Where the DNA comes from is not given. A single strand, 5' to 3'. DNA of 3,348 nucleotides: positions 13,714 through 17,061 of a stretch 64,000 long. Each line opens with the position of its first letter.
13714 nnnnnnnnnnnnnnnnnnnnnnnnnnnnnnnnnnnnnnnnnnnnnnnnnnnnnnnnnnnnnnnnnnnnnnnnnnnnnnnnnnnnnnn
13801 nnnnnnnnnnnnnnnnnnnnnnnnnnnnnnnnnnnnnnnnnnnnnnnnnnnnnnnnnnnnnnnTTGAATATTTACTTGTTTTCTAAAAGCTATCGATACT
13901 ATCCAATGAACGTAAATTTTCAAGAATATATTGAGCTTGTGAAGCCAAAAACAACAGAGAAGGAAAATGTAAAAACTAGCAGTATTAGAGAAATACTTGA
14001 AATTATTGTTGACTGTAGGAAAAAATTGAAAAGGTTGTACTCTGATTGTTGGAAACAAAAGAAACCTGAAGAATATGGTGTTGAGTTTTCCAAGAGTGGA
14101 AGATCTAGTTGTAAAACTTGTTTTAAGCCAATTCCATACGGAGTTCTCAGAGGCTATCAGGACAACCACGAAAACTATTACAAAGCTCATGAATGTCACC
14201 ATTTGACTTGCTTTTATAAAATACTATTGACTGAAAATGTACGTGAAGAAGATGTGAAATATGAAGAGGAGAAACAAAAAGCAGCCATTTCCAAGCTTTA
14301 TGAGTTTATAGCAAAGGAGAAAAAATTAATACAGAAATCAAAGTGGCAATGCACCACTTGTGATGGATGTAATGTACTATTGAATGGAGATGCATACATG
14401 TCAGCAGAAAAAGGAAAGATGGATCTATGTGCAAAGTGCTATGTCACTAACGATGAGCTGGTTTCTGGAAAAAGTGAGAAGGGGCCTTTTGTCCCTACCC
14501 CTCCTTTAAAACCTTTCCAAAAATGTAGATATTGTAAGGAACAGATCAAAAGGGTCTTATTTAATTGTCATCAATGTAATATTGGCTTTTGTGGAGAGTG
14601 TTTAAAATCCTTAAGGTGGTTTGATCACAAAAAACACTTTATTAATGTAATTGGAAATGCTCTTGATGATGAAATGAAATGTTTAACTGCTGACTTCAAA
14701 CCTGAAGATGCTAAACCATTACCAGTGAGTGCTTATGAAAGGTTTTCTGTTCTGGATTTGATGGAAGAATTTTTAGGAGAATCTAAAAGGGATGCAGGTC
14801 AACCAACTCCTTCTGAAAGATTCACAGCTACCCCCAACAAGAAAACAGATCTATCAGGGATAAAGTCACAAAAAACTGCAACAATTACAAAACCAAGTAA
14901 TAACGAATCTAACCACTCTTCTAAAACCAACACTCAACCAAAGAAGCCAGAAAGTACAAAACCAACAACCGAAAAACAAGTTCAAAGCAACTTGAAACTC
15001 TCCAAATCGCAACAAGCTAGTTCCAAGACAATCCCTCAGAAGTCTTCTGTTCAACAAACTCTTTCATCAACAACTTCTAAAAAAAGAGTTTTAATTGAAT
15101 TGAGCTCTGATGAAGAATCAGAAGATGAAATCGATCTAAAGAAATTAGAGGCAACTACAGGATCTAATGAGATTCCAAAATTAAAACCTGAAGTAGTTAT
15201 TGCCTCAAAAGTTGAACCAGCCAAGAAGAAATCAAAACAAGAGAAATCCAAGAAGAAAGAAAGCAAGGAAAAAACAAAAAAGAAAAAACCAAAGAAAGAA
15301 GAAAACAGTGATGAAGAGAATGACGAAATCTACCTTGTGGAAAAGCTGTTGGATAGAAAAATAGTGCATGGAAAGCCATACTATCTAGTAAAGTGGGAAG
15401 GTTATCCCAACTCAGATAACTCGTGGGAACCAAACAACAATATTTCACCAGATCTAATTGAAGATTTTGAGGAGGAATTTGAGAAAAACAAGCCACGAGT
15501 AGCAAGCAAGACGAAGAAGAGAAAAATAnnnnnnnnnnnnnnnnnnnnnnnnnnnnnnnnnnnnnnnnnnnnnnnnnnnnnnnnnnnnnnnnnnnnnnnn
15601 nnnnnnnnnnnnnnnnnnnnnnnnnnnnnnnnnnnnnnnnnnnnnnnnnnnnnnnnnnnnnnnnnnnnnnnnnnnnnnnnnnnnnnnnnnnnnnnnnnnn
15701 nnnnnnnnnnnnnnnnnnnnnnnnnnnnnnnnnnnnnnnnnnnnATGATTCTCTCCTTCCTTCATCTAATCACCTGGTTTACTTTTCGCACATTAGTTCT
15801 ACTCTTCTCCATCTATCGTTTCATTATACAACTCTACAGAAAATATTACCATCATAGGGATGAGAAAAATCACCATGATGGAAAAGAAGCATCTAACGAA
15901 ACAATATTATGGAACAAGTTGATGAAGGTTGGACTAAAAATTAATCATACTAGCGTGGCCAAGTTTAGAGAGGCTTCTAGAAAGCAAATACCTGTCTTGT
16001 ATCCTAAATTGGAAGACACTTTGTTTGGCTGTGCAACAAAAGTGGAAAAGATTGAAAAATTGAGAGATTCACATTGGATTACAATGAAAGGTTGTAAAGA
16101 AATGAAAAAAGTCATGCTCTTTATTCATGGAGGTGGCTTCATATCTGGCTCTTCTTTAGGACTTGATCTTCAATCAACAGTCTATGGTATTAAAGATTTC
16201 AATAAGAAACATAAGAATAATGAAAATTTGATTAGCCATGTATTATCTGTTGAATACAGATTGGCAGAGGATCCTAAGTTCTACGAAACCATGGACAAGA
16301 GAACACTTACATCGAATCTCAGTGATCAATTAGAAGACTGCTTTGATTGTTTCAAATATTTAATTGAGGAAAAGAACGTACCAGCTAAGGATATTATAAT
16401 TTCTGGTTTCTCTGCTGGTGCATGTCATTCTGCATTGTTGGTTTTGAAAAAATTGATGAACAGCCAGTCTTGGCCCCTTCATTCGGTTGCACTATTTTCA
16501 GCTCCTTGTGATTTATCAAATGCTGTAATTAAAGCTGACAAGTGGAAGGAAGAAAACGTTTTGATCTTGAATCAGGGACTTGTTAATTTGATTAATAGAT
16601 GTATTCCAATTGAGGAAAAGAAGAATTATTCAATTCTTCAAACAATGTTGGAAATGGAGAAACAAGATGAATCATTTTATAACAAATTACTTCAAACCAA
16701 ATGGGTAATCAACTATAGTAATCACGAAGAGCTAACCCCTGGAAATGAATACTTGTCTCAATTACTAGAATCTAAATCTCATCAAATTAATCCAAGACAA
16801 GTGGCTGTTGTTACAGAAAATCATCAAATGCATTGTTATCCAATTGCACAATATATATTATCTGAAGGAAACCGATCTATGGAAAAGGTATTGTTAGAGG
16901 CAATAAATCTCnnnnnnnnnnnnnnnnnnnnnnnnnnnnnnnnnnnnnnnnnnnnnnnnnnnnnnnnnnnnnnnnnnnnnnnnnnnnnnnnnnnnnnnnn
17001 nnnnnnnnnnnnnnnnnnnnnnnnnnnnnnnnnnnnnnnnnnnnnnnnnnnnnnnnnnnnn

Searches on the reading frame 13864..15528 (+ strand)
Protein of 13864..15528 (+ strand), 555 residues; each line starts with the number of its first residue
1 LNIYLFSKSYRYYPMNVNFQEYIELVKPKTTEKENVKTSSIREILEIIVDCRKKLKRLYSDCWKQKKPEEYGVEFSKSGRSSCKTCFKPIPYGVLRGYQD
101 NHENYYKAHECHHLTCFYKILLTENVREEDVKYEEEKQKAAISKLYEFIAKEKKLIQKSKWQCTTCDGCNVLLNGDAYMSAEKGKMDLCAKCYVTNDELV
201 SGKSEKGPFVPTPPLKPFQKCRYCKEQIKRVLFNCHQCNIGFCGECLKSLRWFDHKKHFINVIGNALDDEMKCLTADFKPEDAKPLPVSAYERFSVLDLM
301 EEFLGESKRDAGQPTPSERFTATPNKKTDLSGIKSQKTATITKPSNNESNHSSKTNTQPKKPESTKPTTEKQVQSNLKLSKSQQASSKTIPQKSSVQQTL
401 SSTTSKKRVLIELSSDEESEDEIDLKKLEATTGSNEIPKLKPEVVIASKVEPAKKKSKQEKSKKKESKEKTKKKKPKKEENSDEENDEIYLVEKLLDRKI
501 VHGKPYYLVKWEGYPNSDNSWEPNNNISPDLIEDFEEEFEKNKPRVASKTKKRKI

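Call 9: search_protein_families(library=pfam, proteins=[window:13864-15528:+], max_evalue=0.01)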
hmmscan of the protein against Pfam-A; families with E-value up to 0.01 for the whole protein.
window:13864-15528:+ (555 aa): 2 families
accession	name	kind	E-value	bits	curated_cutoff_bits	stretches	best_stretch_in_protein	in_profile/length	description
PF00385.30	Chromo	-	2.7e-15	56.4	25.1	1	490-537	1-52/53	Chromo (CHRromatin Organisation MOdifier) domain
PF00645.25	zf-PARP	-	1.9e-06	29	39.3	1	74-157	1-84/87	Poly(ADP-ribose) polymerase and DNA-Ligase Zn-finger region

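Call 58: list_cluster_members(proteins=[P0016, P0013, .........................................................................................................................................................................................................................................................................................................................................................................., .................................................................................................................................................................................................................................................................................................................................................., window:13903-15528:+, P0027, P0018, P0026, P0038, P0017])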
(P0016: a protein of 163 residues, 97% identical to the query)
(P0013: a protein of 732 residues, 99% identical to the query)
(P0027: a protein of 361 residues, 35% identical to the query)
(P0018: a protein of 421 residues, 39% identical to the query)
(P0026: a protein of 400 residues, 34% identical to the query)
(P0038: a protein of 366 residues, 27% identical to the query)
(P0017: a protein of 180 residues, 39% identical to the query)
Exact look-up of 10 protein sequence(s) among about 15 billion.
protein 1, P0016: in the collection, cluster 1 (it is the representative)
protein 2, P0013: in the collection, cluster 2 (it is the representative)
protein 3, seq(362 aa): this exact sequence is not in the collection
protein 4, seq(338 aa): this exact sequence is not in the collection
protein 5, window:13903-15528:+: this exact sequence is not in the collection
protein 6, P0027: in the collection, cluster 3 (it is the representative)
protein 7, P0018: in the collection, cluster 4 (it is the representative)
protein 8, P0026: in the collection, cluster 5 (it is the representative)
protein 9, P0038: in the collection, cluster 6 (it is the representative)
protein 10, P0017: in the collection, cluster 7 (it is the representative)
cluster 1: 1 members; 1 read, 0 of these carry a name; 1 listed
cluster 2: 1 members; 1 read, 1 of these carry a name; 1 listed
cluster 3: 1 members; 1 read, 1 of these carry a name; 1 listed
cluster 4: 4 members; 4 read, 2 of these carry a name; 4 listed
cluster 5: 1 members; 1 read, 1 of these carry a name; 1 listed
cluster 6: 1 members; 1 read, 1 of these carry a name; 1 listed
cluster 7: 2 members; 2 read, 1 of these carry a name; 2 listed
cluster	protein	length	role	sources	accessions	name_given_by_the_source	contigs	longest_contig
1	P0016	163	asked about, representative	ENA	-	-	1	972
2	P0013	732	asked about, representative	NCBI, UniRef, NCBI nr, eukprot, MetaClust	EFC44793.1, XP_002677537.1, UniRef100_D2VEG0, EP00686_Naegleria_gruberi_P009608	predicted protein [Naegleria gruberi] | Predicted protein n=1 Tax=Naegleria gruberi TaxID=5762 RepID=D2VEG0_NAEGR | uncharacterized protein NAEGRDRAFT_48889 [Naegleria gruberi]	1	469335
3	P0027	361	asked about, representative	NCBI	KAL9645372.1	hypothetical protein ABK040_002571 [Willaertia magna]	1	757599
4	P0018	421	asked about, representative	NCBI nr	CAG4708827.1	unnamed protein product [Naegleria fowleri]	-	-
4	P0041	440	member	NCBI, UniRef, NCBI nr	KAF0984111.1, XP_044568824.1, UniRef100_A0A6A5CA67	hypothetical protein FDP41_008026 [Naegleria fowleri] | G-protein coupled receptors family 1 profile domain-containing protein n=1 Tax=Naegleria ... | uncharacterized protein FDP41_008026 [Naegleria fowleri]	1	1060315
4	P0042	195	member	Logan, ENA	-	-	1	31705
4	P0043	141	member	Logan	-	-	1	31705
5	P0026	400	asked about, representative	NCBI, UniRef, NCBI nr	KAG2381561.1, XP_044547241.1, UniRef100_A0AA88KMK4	hypothetical protein C9374_005945 [Naegleria lovaniensis] | Uncharacterized protein n=1 Tax=Naegleria lovaniensis TaxID=51637 RepID=A0AA88KMK4_NAELO | uncharacterized protein C9374_005945 [Naegleria lovaniensis]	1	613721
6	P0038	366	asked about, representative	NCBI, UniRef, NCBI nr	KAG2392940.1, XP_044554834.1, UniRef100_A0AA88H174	hypothetical protein C9374_009517 [Naegleria lovaniensis] | Uncharacterized protein n=1 Tax=Naegleria lovaniensis TaxID=51637 RepID=A0AA88H174_NAELO | uncharacterized protein C9374_009517 [Naegleria lovaniensis]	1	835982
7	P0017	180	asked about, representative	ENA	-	-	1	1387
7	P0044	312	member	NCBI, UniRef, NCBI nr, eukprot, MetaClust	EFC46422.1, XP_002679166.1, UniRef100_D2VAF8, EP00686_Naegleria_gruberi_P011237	predicted protein [Naegleria gruberi] | Predicted protein n=1 Tax=Naegleria gruberi TaxID=5762 RepID=D2VAF8_NAEGR | uncharacterized protein NAEGRDRAFT_65844 [Naegleria gruberi]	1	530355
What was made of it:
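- On G-protein-coupled receptor: One UniRef name for an N. fowleri homologue cites a 'GPCR family 1 profile' (call 58).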

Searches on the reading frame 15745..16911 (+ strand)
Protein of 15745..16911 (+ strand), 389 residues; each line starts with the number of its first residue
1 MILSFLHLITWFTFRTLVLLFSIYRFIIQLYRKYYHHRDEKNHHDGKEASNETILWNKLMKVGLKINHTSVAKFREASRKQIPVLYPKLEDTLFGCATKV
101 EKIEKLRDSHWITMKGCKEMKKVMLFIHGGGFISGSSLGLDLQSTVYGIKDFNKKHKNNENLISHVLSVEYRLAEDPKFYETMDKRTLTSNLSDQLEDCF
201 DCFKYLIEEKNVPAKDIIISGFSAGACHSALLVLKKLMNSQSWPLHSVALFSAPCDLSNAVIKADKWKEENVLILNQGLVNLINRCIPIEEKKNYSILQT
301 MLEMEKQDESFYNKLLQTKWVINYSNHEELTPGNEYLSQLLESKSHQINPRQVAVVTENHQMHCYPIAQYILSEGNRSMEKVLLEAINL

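Call 9: search_protein_families(library=pfam, proteins=[window:15745-16911:+], max_evalue=0.01)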
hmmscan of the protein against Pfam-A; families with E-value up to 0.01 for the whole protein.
window:15745-16911:+ (389 aa): 3 families
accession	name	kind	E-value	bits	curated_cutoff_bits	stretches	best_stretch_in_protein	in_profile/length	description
PF07859.19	Abhydrolase_3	-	1.3e-06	28.8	25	1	124-271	1-127/210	alpha/beta hydrolase fold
PF20434.5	BD-FAE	-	9.2e-05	22.5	26.8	1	118-237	10-111/215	BD-FAE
PF02230.22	Abhydrolase_2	-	0.0059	16.9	23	0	195-260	82-145/217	Phospholipase/Carboxylesterase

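Call 13: list_cluster_members(proteins=[window:15745-16911:+, window:3237-4301:+, window:4481-6589:+, window:8733-9734:+, window:9788-10855:+, window:11404-13173:-, window:22329-24083:-, window:26859-28517:-, window:117-2177:-, window:20313-22262:+])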
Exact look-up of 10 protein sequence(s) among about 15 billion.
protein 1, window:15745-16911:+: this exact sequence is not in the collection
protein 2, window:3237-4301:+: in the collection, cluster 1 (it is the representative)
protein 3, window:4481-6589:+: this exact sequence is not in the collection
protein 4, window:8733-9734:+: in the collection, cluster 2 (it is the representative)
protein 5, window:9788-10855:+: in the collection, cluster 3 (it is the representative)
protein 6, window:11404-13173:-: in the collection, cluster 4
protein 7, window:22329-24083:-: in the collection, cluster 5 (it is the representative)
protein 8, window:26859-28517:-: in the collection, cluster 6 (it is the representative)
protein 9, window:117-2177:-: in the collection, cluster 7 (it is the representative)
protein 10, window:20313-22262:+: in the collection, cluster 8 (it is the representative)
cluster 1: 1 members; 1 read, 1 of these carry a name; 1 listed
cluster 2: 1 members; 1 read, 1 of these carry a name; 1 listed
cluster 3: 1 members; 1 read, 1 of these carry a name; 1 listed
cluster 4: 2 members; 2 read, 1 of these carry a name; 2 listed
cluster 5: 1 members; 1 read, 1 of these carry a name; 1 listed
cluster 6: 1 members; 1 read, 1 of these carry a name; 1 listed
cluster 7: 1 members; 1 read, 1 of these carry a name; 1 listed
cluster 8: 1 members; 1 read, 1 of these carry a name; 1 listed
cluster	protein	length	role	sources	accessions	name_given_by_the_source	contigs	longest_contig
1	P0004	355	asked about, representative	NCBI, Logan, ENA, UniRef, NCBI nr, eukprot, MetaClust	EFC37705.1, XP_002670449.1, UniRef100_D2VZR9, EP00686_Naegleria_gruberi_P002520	predicted protein [Naegleria gruberi] | Predicted protein n=1 Tax=Naegleria gruberi TaxID=5762 RepID=D2VZR9_NAEGR | uncharacterized protein NAEGRDRAFT_74593 [Naegleria gruberi]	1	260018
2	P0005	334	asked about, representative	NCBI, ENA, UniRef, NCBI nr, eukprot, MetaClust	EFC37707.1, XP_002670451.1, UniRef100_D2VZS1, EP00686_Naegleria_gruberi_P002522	predicted protein [Naegleria gruberi] | Predicted protein n=1 Tax=Naegleria gruberi TaxID=5762 RepID=D2VZS1_NAEGR | uncharacterized protein NAEGRDRAFT_74596 [Naegleria gruberi]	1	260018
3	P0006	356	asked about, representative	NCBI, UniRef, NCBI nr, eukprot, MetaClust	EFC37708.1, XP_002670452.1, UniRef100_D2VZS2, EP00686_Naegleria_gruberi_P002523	predicted protein [Naegleria gruberi] | Predicted protein n=1 Tax=Naegleria gruberi TaxID=5762 RepID=D2VZS2_NAEGR | uncharacterized protein NAEGRDRAFT_53577 [Naegleria gruberi]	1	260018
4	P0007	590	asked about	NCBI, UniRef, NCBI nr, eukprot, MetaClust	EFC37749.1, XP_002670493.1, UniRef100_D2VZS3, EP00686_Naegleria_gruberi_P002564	hypothetical protein NAEGRDRAFT_53578 [Naegleria gruberi] | F-box domain-containing protein n=1 Tax=Naegleria gruberi TaxID=5762 RepID=D2VZS3_NAEGR | uncharacterized protein NAEGRDRAFT_53578 [Naegleria gruberi]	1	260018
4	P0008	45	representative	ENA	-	-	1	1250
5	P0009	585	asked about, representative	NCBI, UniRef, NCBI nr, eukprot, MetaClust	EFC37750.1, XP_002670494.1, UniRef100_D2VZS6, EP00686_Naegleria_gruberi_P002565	hypothetical protein NAEGRDRAFT_53581 [Naegleria gruberi] | F-box domain-containing protein n=1 Tax=Naegleria gruberi TaxID=5762 RepID=D2VZS6_NAEGR | uncharacterized protein NAEGRDRAFT_53581 [Naegleria gruberi]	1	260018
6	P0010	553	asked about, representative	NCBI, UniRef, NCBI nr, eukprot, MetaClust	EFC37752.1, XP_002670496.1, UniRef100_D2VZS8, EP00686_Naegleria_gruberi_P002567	predicted protein [Naegleria gruberi] | Predicted protein n=1 Tax=Naegleria gruberi TaxID=5762 RepID=D2VZS8_NAEGR | uncharacterized protein NAEGRDRAFT_74603 [Naegleria gruberi]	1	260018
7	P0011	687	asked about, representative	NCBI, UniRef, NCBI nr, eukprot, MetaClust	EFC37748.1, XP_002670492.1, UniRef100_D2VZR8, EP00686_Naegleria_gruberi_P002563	predicted protein [Naegleria gruberi] | Predicted protein n=1 Tax=Naegleria gruberi TaxID=5762 RepID=D2VZR8_NAEGR | uncharacterized protein NAEGRDRAFT_53574 [Naegleria gruberi]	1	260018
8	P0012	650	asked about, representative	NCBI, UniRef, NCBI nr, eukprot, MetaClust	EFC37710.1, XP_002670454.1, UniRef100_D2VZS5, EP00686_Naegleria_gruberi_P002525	phosphatidylinositol-4-phosphate 5-Kinase [Naegleria gruberi] | Phosphatidylinositol-4-phosphate 5-Kinase n=1 Tax=Naegleria gruberi TaxID=5762 ... | XP_002670454.1 phosphatidylinositol-4-phosphate 5-Kinase [Naegleria gruberi strain NEG-M]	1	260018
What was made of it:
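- Eight other proteins of the window have no twin at 90% identity or more (call 13). PIP5K, EFC37750 and EFC37752 lie inside the proposed unit but have no twin at 90% identity or more in the protein set (call 13).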
